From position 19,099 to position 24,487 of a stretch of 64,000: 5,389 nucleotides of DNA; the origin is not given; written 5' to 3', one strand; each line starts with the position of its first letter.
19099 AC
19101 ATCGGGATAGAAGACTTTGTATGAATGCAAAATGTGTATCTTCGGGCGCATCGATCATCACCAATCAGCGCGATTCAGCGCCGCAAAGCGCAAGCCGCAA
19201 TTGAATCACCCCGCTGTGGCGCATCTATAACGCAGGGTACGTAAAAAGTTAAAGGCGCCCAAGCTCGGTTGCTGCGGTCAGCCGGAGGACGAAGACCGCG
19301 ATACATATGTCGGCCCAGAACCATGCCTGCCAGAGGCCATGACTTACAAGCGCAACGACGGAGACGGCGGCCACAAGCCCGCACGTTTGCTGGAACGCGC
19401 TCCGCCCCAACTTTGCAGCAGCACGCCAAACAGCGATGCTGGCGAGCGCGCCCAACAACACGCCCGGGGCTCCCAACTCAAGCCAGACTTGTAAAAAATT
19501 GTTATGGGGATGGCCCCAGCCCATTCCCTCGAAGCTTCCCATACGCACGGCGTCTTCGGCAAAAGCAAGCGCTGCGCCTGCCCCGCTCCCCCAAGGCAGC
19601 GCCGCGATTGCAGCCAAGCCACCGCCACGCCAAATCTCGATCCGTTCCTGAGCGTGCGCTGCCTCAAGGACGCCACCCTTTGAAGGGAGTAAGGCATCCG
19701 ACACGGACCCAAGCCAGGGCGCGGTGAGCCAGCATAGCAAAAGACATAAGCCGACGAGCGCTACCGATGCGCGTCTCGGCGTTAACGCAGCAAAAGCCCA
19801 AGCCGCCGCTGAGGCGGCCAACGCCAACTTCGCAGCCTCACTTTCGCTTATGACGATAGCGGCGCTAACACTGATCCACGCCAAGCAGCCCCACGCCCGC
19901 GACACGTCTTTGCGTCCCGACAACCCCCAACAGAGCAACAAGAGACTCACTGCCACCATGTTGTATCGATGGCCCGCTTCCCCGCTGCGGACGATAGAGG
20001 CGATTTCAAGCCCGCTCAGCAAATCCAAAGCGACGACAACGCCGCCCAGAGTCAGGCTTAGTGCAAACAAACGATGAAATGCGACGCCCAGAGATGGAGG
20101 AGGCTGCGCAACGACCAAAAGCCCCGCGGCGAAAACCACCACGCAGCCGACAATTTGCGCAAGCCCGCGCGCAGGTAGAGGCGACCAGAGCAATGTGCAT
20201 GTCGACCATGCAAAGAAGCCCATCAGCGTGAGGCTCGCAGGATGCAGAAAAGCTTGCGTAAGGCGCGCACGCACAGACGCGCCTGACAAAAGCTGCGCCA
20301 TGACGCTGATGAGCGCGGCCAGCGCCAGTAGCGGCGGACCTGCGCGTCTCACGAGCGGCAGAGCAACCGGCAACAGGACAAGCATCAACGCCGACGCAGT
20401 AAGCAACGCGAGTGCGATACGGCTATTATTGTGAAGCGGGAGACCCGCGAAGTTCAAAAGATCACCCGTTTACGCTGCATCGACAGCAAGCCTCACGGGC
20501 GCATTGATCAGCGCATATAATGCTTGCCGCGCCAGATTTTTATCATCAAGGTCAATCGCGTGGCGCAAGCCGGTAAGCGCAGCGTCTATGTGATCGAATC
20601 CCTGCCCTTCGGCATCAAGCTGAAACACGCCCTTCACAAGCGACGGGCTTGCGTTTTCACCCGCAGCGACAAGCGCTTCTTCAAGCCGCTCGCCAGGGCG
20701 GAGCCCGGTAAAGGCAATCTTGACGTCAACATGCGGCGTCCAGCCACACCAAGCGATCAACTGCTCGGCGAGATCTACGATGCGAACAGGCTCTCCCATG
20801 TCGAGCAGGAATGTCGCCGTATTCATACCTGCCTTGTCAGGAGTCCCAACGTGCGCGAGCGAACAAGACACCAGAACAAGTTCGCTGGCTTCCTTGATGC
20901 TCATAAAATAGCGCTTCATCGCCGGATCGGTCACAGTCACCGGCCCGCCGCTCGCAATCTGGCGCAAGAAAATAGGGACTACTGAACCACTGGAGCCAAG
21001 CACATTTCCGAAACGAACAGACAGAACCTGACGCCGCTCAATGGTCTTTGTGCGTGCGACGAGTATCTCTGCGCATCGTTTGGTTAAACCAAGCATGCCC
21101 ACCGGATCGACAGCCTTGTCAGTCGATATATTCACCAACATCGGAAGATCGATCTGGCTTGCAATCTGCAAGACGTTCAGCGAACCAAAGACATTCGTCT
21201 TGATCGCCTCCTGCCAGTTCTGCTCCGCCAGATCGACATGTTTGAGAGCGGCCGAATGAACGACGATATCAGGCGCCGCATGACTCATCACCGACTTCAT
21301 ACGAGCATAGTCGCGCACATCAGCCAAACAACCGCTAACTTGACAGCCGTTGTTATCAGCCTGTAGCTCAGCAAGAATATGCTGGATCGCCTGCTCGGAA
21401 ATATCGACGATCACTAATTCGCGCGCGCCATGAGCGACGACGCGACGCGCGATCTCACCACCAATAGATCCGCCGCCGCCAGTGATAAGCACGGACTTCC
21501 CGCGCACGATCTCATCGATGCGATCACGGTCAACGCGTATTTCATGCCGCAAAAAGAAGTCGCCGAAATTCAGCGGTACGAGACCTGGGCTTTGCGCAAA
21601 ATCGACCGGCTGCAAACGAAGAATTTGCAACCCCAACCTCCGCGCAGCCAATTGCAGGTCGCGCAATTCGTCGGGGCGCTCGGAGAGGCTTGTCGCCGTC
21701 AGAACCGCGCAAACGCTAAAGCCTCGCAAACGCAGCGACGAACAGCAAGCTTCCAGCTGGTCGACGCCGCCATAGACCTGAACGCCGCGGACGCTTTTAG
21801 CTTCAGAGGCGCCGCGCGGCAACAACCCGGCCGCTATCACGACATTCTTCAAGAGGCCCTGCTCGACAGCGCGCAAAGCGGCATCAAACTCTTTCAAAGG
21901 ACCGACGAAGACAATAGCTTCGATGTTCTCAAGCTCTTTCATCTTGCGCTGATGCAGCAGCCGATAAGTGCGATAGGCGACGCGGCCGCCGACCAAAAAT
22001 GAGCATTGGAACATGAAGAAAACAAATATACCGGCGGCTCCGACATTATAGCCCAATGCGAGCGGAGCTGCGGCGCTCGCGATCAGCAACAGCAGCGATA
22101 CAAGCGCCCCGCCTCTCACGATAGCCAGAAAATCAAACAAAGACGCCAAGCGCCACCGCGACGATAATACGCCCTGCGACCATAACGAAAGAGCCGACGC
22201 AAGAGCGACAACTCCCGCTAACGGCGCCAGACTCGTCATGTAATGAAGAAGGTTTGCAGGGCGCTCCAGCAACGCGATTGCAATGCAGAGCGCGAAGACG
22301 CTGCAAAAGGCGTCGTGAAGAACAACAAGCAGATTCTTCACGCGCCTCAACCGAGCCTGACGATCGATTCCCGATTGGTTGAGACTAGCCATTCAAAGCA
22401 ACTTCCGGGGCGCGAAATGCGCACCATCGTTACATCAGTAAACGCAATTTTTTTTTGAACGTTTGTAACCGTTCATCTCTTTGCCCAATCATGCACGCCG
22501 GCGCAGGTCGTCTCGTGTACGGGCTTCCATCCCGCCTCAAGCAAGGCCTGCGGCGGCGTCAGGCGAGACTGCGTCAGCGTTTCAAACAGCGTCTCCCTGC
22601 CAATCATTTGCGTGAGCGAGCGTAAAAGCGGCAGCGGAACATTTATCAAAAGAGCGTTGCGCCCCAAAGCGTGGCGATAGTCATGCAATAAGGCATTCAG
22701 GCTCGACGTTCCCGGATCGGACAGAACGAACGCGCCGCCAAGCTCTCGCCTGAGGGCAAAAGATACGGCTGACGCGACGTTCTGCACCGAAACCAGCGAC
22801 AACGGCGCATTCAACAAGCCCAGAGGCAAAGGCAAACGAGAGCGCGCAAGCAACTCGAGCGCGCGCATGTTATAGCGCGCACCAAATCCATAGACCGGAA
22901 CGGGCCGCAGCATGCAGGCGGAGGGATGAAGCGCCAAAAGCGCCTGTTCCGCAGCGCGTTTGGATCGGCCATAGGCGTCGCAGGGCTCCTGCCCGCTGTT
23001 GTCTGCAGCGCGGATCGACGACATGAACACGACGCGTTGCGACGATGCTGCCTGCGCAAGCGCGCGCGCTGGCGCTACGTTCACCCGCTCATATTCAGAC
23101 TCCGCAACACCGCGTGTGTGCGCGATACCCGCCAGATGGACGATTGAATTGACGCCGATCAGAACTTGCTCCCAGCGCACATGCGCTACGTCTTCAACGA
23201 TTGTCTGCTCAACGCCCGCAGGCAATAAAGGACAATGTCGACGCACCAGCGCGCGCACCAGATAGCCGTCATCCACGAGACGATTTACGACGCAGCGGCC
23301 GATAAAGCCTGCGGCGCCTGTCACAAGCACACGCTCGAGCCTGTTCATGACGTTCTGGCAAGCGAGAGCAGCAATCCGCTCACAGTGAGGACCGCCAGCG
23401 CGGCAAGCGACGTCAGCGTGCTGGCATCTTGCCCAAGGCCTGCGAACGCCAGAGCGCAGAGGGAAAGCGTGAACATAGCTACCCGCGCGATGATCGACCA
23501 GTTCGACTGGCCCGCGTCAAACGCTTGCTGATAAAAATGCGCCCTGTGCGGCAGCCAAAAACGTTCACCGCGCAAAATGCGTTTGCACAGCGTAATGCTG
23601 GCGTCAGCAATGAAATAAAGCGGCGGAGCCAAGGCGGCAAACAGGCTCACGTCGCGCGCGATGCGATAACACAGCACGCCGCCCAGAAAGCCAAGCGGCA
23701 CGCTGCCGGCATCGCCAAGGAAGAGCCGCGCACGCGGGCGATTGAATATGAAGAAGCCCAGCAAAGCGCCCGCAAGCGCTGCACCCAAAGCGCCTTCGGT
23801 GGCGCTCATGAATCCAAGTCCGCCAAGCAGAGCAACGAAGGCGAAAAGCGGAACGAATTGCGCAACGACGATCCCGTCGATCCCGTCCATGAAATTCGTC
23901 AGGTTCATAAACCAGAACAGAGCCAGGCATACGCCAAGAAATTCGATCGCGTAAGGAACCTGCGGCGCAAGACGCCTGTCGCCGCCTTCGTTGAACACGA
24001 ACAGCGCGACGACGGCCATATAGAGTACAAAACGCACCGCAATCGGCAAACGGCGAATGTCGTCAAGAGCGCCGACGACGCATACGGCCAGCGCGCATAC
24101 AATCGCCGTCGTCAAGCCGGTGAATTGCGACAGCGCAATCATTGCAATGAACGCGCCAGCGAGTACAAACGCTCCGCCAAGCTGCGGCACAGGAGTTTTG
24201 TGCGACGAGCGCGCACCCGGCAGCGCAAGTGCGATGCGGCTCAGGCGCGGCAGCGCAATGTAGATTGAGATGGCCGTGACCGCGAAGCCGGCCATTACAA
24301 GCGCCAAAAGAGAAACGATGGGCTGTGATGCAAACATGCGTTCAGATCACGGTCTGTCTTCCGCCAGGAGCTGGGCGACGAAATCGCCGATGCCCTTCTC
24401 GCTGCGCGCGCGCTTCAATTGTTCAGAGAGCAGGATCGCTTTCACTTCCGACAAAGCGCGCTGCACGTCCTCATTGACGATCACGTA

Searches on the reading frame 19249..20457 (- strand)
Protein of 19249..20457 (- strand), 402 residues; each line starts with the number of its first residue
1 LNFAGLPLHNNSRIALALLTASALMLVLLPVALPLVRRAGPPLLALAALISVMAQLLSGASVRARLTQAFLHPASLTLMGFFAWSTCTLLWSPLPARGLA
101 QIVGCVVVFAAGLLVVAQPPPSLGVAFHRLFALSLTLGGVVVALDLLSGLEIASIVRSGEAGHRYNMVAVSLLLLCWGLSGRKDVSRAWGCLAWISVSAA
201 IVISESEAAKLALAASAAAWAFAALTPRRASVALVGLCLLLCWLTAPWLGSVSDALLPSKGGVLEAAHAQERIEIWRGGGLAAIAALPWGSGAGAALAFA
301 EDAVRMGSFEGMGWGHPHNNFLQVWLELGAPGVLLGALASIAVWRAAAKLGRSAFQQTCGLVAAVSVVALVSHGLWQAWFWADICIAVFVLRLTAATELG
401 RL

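Call 5: search_protein_families(library=pfam, proteins=[window:19249-20457:-], max_evalue=0.001)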
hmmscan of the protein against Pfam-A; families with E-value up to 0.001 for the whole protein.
window:19249-20457:- (402 aa): 1 family
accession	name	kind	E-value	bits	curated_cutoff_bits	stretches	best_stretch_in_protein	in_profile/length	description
PF04932.20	Wzy_C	-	2.2e-15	57.1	31.7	1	196-335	5-147/149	O-Antigen ligase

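Call 96: search_protein_families(library=ncbifam, proteins=[window:19249-20457:-], max_evalue=0.00001)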
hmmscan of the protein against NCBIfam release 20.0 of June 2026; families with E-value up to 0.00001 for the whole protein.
window:19249-20457:- (402 aa): 0 families

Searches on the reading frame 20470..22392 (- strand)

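Call 6: search_protein_families(library=pfam, proteins=[window:20470-22392:-], max_evalue=0.001)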
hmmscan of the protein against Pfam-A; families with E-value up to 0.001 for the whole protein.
window:20470-22392:- (640 aa): 10 families
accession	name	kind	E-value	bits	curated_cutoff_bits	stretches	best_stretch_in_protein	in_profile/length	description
PF02719.21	Polysacc_synt_2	-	4.1e-93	312.2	20.2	1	301-588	1-287/293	Polysaccharide biosynthesis protein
PF01370.27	Epimerase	-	5.1e-18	65.8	20.9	1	301-507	1-222/240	NAD dependent epimerase/dehydratase family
PF00106.31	adh_short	-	3.6e-15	56.4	26.6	1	299-413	1-121/195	short chain dehydrogenase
PF04321.23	RmlD_sub_bind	-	1.2e-13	51.3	27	1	301-467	3-154/287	RmlD substrate binding domain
PF16363.11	GDP_Man_Dehyd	-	2.2e-13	50.8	27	1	302-425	1-130/332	GDP-mannose 4,6 dehydratase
PF08659.16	KR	-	9.3e-12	45.7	22.6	1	301-423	3-135/180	KR domain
PF01073.25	3Beta_HSD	-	3e-10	40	22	1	302-430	1-122/280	3-beta hydroxysteroid dehydrogenase/isomerase family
PF13561.12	adh_short_C2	-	2.7e-08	34.1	27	1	309-413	7-117/236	Enoyl-(Acyl carrier protein) reductase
PF07993.18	NAD_binding_4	-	8.4e-06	25.6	20.1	1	375-428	90-140/258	Male sterility protein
PF03435.24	Sacchrp_dh_NADP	-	0.00029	21.6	25.1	1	301-380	1-75/129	Saccharopine dehydrogenase NADP binding domain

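Call 96: search_protein_families(library=ncbifam, proteins=[window:20470-22392:-], max_evalue=0.00001)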
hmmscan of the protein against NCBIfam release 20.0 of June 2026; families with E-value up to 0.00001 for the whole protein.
window:20470-22392:- (640 aa): 70 families (the best 25 are shown)
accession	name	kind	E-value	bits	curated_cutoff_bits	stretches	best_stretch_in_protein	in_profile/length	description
TIGR03589.1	PseB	equivalog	4.2e-46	157.4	407.75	1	297-580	3-267/324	UDP-N-acetylglucosamine 4,6-dehydratase (inverting)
TIGR04130.1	FnlA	equivalog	2.1e-38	132.1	730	1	297-577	3-267/337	UDP-N-acetylglucosamine 4,6-dehydratase/5-epimerase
TIGR02622.1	CDP_4_6_dhtase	equivalog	3.5e-14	52.7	278.45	1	297-428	3-133/352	CDP-glucose 4,6-dehydratase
TIGR01181.1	dTDP_gluc_dehyt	equivalog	2.3e-13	49.9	365.1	1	301-426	2-127/321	dTDP-glucose 4,6-dehydratase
TIGR01214.1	rmlD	equivalog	3.5e-13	49.3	224.05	1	301-428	2-104/285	dTDP-4-dehydrorhamnose reductase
NF045894.1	PKS_plus_SDR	equivalog_domain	4.5e-12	44.4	1740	1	297-428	1156-1296/1515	type I polyketide synthase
NF005559.1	PRK07231.1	subfamily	4.7e-12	45.9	215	1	297-413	3-125/249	glucose 1-dehydrogenase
NF004526.0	PRK05872.1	subfamily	1.1e-11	44.4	276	1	295-406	7-123/297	short-chain dehydrogenase/reductase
TIGR01179.1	galE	equivalog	1.1e-11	44.2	262.3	1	301-424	2-121/332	UDP-glucose 4-epimerase GalE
TIGR04180.1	EDH_00030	hypoth_equivalog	4.3e-11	42.4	475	1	301-425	1-122/297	NAD-dependent 4,6-dehydratase LegB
NF006194.0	PRK08324.2-2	equivalog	1.1e-10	40.9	686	1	295-414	436-563/703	bifunctional aldolase/short-chain dehydrogenase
NF004198.0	PRK05653.1-3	equivalog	1.4e-10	41.1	296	1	295-414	4-129/248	3-oxoacyl-ACP reductase FabG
NF009466.0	PRK12826.1-2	subfamily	3.3e-10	39.9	222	1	299-411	4-124/248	3-oxoacyl-ACP reductase FabG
NF009468.0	PRK12826.1-4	equivalog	6.2e-10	39.2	318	1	296-411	5-126/256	SDR family oxidoreductase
NF005881.0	PRK07832.1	equivalog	1.3e-09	37.7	296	1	296-410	7-128/287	SDR family oxidoreductase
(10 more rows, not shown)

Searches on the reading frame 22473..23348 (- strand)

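Call 6: search_protein_families(library=pfam, proteins=[window:22473-23348:-], max_evalue=0.001)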
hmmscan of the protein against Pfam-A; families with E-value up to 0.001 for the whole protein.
window:22473-23348:- (291 aa): 8 families
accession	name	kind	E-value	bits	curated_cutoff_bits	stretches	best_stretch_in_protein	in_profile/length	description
PF01370.27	Epimerase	-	2e-16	60.6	20.9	1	7-201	1-227/240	NAD dependent epimerase/dehydratase family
PF01073.25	3Beta_HSD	-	5.5e-14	52.3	22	1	8-200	1-230/280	3-beta hydroxysteroid dehydrogenase/isomerase family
PF04321.23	RmlD_sub_bind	-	3.4e-08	33.4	27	1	6-158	2-157/287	RmlD substrate binding domain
PF13460.12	NAD_binding_10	-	7.1e-08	33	27.2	1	11-137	1-131/184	NAD(P)H-binding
PF05368.20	NmrA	-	7.2e-06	26.2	27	1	6-148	4-149/298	NmrA-like family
PF07993.18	NAD_binding_4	-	4.8e-05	23.1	20.1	0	9-36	1-31/258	Male sterility protein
PF02719.21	Polysacc_synt_2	-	0.00012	21.8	20.2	0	58-141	68-153/293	Polysaccharide biosynthesis protein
PF16363.11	GDP_Man_Dehyd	-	0.00021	21.3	27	1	8-38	1-31/332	GDP-mannose 4,6 dehydratase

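Call 96: search_protein_families(library=ncbifam, proteins=[window:22473-23348:-], max_evalue=0.00001)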
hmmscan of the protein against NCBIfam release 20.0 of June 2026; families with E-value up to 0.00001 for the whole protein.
window:22473-23348:- (291 aa): 12 families
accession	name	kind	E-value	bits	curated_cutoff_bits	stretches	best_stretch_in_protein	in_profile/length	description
TIGR03466.1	HpnA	hypoth_equivalog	5.2e-13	48.6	367.65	1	6-135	2-150/327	hopanoid-associated sugar epimerase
TIGR01777.1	yfcH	hypoth_equivalog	1.2e-10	41.5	207.35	1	7-76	1-68/292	TIGR01777 family oxidoreductase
NF047837.1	UDPAcbARedWbcJ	equivalog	5.5e-10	38.7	500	1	6-153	2-134/372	UDP-2-acetamido-2,6-beta-L-arabino-hexul-4-ose reductase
NF042422.1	oxyalk_red_OleD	equivalog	2.4e-09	37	580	1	6-110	2-109/329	2-alkyl-3-oxoalkanoate reductase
NF042423.1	oxyalk_red_Shew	equivalog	6e-09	35.4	580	1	3-109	7-116/331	2-alkyl-3-oxoalkanoate reductase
NF052578.1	StrlDmthSdmBMthl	equivalog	5.5e-08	32.9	600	1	7-119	3-121/328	sterol demethylase protein SdmB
NF058621.1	DiazavRedAvaA7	equivalog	1.5e-07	31.3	400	0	6-55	2-51/304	3-diazoavenalumate denitrifying reductase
TIGR01214.1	rmlD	equivalog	5.3e-07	29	224.05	1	6-171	1-170/285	dTDP-4-dehydrorhamnose reductase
NF004520.0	PRK05865.1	equivalog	2.2e-06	25.9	1509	1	6-249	2-217/854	sugar epimerase family protein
NF041293.1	G6PDh_Azf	equivalog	4.2e-06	26.4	400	1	5-116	3-120/252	NAD-dependent glucose-6-phosphate dehydrogenase Azf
TIGR01179.1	galE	equivalog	5.2e-06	25.5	262.3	0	6-143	1-162/332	UDP-glucose 4-epimerase GalE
TIGR04180.1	EDH_00030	hypoth_equivalog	8.6e-06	25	475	0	7-37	1-31/297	NAD-dependent 4,6-dehydratase LegB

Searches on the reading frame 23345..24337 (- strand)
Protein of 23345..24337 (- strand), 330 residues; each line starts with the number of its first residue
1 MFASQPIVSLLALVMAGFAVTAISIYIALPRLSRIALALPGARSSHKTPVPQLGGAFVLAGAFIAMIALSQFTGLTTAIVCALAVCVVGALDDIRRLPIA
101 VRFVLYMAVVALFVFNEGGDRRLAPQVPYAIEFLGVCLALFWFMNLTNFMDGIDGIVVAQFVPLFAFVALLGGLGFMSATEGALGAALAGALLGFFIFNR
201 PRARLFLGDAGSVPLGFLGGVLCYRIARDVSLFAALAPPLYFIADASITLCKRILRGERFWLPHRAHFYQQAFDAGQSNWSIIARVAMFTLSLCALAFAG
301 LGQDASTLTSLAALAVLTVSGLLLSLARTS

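Call 6: search_protein_families(library=pfam, proteins=[window:23345-24337:-], max_evalue=0.001)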
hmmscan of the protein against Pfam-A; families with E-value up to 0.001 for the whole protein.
window:23345-24337:- (330 aa): 1 family
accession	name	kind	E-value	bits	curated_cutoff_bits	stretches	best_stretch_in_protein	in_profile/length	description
PF00953.26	Glycos_transf_4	-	1e-25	91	27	1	77-225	3-158/160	Glycosyl transferase family 4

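Call 96: search_protein_families(library=ncbifam, proteins=[window:23345-24337:-], max_evalue=0.00001)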
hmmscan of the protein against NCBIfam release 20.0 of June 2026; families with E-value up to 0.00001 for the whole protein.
window:23345-24337:- (330 aa): 3 families
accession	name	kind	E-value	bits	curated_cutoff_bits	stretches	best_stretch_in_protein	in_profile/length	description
TIGR02380.1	ECA_wecA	exception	2.8e-11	43.2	326.05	1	21-303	11-306/346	UDP-N-acetylglucosamine--undecaprenyl-phosphate N-acetylglucosaminephosphotransferase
NF053644.1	MraY_archaea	equivalog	4.6e-09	36.1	450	1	138-238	188-285/340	pseudomurein biosynthesis MraY family phospho-N-acetylmuramoyl-pentapeptide-transferase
TIGR00445.1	mraY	equivalog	1.1e-07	31.6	192.05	1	46-219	31-238/321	phospho-N-acetylmuramoyl-pentapeptide-transferase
